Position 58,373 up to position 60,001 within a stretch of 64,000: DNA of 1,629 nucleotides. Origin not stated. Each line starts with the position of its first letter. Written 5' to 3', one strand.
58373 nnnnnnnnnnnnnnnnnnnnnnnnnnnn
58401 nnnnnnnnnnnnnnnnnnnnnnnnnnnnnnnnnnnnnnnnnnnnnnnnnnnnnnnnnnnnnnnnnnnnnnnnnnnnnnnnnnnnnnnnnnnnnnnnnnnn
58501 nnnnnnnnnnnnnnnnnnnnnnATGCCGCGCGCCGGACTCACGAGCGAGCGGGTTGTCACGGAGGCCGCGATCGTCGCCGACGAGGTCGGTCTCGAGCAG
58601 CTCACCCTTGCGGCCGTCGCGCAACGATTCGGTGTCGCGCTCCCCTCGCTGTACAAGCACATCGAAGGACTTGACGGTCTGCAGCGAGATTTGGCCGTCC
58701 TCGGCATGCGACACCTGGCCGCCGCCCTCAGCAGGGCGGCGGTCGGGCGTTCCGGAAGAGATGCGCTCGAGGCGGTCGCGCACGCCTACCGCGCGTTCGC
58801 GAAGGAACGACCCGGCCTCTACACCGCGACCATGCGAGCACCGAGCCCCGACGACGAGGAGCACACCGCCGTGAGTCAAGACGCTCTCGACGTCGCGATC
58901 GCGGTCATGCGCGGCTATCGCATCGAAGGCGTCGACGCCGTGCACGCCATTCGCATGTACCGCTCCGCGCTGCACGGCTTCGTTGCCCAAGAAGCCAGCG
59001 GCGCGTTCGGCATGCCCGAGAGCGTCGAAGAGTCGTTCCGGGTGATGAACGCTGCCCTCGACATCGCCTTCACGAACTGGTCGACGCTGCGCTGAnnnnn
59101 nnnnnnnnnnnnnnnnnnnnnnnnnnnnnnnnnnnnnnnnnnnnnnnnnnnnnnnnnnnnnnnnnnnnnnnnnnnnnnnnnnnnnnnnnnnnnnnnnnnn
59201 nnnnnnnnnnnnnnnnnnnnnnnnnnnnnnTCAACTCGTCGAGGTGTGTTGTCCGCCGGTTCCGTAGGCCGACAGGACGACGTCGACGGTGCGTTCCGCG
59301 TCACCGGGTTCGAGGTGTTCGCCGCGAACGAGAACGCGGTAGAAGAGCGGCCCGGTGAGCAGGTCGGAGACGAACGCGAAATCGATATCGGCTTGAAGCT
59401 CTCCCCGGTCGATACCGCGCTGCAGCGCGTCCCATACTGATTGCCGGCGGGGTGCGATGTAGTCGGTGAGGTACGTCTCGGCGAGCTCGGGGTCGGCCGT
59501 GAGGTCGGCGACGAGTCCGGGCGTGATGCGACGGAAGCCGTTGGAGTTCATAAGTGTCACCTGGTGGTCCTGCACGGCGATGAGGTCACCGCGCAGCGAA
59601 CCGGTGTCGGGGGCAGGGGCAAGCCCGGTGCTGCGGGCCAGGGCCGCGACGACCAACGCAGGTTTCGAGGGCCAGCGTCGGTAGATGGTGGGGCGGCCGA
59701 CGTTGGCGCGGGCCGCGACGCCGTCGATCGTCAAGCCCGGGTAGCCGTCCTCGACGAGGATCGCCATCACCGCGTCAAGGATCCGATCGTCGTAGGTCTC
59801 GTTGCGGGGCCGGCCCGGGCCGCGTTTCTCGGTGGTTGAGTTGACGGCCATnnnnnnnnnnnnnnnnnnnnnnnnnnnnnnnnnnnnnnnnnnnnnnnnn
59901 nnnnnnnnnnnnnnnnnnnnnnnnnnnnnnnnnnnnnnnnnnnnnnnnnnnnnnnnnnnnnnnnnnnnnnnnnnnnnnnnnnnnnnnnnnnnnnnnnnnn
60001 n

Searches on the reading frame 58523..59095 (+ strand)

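Call 63: search_protein_families(library=pfam, proteins=[window:58523-59095:+])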
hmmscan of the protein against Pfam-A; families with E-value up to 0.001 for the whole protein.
window:58523-59095:+ (190 aa): 2 families
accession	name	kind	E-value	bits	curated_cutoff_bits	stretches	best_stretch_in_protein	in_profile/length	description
PF13305.11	TetR_C_33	-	5e-26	91.8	26.8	1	82-178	1-102/103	Tetracyclin repressor-like, C-terminal domain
PF00440.29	TetR_N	-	0.0009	19.4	24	0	15-46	5-36/47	Bacterial regulatory proteins, tetR family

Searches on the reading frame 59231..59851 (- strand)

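Call 63: search_protein_families(library=pfam, proteins=[window:59231-59851:-])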
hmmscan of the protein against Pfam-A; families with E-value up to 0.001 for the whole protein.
window:59231-59851:- (206 aa): 3 families
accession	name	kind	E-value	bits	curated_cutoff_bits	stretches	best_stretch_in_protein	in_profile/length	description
PF16859.10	TetR_C_11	-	2.5e-31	108.8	32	1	81-192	2-113/113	Tetracyclin repressor-like, C-terminal domain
PF00440.29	TetR_N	-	8.4e-12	45.1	24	1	24-70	1-47/47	Bacterial regulatory proteins, tetR family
PF14246.11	TetR_C_7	-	1.1e-06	29.1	22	1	90-197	3-118/119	AefR-like transcriptional repressor, C-terminal domain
